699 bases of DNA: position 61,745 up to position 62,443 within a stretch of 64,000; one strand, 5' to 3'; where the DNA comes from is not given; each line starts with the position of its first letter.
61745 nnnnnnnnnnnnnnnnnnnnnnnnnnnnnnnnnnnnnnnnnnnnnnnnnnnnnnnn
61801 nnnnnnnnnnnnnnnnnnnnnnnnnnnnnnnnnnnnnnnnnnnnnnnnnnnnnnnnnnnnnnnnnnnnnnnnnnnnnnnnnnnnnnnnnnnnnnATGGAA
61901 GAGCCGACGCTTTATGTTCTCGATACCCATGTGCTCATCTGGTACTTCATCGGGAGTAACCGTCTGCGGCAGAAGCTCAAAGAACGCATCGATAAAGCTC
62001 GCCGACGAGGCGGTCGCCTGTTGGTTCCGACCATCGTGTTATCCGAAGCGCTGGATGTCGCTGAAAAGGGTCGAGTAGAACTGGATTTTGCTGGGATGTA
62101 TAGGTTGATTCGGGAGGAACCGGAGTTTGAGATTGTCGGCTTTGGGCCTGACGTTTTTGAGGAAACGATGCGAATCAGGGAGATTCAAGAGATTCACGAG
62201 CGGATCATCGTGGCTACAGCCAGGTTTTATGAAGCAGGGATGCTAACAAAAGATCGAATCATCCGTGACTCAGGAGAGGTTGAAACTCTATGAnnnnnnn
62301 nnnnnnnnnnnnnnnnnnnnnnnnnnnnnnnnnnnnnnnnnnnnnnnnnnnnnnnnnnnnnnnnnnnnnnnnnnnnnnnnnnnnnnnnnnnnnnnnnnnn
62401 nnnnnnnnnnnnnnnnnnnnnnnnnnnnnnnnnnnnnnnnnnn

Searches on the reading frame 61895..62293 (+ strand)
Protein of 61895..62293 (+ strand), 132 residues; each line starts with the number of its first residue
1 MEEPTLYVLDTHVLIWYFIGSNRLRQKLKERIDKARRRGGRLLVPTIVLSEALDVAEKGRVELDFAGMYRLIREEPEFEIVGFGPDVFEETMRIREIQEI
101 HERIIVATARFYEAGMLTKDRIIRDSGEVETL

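Call 15: search_protein_families(library=pfam, proteins=[window:61895-62293:+])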
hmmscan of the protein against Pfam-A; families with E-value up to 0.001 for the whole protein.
window:61895-62293:+ (132 aa): 1 family
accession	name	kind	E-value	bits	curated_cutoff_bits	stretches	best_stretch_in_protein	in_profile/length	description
PF01850.27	PIN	-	4.3e-12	47.2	23.6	1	7-124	1-115/120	PIN domain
